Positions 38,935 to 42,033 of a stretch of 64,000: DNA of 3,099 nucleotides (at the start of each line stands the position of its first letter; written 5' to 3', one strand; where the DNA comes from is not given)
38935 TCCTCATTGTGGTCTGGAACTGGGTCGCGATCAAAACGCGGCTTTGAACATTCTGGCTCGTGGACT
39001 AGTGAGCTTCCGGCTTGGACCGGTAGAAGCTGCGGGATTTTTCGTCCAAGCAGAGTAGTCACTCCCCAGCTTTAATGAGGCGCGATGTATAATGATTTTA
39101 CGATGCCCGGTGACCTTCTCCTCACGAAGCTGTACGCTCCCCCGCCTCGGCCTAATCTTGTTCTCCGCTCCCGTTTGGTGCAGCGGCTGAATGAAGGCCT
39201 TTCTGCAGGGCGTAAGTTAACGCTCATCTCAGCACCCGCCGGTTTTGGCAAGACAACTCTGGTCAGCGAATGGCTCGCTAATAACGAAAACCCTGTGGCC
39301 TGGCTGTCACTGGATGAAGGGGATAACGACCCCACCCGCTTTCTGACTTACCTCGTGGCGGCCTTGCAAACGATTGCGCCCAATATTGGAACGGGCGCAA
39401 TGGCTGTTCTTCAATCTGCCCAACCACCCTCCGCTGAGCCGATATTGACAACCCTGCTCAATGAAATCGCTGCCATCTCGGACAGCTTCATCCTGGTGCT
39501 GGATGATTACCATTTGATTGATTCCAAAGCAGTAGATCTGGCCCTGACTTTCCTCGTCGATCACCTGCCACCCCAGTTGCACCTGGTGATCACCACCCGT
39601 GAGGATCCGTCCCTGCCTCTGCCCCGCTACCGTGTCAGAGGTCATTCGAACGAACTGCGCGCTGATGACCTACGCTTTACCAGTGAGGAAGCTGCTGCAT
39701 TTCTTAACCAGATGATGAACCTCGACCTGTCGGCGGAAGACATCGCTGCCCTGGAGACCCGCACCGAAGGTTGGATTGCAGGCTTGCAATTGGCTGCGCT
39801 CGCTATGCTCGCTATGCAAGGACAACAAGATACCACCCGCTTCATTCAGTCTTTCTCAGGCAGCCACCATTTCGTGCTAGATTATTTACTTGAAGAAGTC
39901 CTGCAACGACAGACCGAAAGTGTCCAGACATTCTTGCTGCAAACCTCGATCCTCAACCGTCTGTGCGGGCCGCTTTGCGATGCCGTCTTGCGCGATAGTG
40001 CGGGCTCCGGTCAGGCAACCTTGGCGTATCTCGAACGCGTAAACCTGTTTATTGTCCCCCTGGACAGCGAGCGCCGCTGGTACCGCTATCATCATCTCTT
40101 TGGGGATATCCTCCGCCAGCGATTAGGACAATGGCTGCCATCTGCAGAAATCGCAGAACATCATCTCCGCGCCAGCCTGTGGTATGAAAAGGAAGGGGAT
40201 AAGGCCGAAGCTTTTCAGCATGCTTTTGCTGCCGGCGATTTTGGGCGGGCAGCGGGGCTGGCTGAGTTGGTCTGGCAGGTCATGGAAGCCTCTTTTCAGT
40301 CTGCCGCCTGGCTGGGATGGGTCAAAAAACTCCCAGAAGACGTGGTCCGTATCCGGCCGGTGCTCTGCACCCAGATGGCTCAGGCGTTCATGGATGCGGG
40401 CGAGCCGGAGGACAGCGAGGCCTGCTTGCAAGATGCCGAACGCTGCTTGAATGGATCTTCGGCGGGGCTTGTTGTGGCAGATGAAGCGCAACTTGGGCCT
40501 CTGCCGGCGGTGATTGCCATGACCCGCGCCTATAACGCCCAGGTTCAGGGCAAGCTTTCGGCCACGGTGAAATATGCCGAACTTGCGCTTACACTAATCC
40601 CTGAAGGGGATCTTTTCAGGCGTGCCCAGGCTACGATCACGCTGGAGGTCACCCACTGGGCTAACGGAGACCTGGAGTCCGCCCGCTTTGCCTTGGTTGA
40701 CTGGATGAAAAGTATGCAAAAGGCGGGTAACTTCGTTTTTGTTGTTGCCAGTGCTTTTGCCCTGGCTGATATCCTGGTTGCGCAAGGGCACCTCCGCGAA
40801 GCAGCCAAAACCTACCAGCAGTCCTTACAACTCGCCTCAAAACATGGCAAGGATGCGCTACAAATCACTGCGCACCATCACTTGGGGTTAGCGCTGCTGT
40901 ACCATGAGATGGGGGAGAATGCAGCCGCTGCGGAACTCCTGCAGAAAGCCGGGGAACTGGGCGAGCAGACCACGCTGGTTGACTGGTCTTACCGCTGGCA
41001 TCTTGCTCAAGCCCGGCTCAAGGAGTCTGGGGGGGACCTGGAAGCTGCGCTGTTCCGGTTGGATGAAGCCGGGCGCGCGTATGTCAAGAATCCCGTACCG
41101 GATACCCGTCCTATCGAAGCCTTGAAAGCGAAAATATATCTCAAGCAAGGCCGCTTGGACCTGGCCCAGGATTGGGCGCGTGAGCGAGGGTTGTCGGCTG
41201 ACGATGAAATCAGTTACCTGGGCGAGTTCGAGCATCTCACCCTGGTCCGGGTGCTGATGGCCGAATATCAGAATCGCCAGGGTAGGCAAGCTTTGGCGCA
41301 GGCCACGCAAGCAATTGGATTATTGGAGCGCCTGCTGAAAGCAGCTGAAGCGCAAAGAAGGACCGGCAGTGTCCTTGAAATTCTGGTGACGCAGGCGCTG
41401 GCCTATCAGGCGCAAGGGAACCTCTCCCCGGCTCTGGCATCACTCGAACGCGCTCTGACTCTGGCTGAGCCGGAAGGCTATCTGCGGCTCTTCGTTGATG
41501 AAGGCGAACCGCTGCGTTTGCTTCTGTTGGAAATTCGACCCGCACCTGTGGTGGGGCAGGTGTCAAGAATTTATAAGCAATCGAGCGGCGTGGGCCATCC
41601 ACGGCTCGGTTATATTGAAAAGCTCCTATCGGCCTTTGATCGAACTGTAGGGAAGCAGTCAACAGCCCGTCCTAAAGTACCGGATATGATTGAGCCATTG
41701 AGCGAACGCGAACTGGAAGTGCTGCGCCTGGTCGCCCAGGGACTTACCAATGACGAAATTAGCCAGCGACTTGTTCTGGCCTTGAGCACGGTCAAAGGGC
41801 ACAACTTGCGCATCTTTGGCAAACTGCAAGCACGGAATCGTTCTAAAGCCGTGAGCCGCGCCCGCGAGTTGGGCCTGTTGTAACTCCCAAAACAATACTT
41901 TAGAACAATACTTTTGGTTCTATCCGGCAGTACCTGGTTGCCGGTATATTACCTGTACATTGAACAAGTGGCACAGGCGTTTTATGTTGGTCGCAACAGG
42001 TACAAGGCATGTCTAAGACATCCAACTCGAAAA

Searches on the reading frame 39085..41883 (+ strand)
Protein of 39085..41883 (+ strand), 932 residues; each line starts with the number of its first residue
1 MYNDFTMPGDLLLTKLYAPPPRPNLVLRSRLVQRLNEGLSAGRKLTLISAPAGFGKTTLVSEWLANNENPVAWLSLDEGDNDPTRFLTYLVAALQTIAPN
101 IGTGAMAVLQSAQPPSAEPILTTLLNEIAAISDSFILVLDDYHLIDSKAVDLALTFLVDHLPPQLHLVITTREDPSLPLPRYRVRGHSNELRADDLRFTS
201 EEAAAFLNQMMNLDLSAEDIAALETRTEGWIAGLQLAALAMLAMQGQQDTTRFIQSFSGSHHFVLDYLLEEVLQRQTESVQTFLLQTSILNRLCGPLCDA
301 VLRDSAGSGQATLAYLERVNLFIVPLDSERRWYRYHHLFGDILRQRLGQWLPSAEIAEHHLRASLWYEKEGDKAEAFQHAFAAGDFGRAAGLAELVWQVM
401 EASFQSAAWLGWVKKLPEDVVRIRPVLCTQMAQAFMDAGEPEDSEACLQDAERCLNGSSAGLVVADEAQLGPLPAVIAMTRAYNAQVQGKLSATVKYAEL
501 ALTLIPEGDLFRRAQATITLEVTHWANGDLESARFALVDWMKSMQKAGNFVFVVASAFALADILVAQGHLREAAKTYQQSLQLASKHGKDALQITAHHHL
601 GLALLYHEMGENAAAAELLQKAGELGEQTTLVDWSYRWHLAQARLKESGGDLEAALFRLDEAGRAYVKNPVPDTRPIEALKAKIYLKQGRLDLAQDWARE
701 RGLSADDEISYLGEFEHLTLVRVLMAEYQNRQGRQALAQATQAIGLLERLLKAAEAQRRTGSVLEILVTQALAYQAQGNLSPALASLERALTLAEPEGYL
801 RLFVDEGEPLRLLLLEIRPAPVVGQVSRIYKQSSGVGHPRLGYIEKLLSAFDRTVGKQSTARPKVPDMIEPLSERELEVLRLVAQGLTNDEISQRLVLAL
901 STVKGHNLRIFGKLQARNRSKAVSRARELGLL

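Call 27: search_protein_families(library=pfam, proteins=[window:39085-41883:+], max_evalue=0.001)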
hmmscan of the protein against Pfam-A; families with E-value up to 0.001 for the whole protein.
window:39085-41883:+ (932 aa): 12 families
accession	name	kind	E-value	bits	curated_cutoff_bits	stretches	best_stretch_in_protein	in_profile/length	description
PF17874.7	TPR_MalT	-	2.9e-56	191.6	45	1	477-816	3-332/336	MalT-like TPR region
PF00196.25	GerE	-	1.4e-15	57.1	23.5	1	871-925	2-56/57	Bacterial regulatory proteins, luxR family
PF13191.12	AAA_16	-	1.2e-09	39.4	32.6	1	26-169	3-166/167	AAA ATPase domain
PF07719.23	TPR_2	-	5.9e-09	35.8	27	0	557-586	4-33/34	Tetratricopeptide repeat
PF13424.12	TPR_12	-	7.5e-09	36.1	30.1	1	555-622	3-71/77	Tetratricopeptide repeat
PF13181.12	TPR_8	-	9.6e-09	35.2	25.7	0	558-587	5-34/34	Tetratricopeptide repeat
PF00515.34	TPR_1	-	6e-08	32.6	27.8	0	770-794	7-31/34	Tetratricopeptide repeat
PF13401.12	AAA_22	-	8.5e-08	33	27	1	42-156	4-107/130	AAA domain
PF13176.12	TPR_7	-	3.1e-05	24.2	27.9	0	558-585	3-30/36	Tetratricopeptide repeat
PF10345.15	Cohesin_load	-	3.4e-05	22.9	25.8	0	598-662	60-124/585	Cohesin loading factor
PF13432.12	TPR_16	-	0.00039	21.2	32.7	0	558-622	1-57/65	Tetratricopeptide repeat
PF05729.18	NACHT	-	0.00058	20.2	26.7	0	48-185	5-142/167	NACHT domain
